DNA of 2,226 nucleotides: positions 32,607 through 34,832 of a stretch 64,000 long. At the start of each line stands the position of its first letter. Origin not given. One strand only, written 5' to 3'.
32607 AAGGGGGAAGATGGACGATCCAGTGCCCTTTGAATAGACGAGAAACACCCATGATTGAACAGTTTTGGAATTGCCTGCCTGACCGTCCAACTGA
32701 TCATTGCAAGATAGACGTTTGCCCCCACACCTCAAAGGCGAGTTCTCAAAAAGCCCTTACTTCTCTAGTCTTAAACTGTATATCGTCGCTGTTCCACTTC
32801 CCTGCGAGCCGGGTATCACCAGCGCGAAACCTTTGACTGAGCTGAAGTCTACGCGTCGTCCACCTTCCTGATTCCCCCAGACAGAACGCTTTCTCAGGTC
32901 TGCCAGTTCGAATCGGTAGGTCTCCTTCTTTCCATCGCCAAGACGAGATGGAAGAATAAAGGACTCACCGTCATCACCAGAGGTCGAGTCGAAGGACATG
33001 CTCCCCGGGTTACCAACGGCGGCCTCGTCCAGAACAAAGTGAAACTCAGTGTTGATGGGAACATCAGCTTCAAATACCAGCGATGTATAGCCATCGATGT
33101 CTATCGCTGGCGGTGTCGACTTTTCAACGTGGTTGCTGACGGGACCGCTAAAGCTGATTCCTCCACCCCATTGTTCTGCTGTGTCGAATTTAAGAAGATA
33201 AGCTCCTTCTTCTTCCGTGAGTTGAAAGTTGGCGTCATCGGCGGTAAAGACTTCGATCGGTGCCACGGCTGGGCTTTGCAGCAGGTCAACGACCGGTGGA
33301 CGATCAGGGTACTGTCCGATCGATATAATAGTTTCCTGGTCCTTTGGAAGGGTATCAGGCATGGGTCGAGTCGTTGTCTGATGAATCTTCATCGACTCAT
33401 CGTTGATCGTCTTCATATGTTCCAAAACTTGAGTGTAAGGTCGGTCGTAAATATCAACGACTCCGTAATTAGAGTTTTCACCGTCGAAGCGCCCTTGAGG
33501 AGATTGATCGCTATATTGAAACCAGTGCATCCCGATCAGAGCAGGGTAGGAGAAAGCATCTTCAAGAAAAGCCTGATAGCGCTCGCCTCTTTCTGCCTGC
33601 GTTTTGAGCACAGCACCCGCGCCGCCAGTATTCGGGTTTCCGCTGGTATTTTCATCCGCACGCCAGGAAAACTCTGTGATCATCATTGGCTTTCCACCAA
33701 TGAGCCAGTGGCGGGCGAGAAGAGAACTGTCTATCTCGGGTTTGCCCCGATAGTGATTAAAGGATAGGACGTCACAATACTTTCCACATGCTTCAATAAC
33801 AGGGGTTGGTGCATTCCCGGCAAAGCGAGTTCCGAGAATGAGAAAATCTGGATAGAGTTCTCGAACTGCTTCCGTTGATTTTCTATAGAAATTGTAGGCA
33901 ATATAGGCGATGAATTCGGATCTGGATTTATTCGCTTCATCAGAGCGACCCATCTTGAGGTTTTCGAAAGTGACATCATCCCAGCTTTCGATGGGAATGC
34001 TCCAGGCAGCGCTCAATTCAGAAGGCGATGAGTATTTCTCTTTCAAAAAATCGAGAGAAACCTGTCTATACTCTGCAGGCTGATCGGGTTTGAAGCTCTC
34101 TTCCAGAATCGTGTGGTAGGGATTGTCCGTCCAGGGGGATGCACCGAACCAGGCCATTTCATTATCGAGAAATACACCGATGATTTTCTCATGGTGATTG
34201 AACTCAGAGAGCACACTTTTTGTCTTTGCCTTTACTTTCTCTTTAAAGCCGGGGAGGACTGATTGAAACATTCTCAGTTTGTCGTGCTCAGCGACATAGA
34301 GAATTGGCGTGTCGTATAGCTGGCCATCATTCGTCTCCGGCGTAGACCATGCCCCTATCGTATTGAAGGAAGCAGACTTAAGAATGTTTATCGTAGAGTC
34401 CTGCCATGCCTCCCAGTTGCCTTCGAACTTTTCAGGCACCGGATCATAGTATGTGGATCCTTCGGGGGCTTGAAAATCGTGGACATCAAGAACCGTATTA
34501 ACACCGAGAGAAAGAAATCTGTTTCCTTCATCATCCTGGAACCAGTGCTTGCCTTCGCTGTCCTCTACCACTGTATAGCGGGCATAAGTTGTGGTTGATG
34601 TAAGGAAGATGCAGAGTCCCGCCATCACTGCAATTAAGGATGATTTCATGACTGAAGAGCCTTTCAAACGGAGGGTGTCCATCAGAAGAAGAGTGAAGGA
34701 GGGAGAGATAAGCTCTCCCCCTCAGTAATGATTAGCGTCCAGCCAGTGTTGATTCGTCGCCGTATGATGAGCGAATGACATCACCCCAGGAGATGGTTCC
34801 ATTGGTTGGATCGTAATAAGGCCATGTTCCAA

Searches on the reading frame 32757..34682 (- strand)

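Call 72: search_protein_families(library=pfam, proteins=[window:32757-34682:-], max_evalue=0.001)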
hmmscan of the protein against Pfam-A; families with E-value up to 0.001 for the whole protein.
window:32757-34682:- (641 aa): 1 family
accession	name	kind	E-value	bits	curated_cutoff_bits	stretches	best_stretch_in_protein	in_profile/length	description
PF02449.21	Glyco_hydro_42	-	1.3e-05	25.2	21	1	141-313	103-264/376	Beta-galactosidase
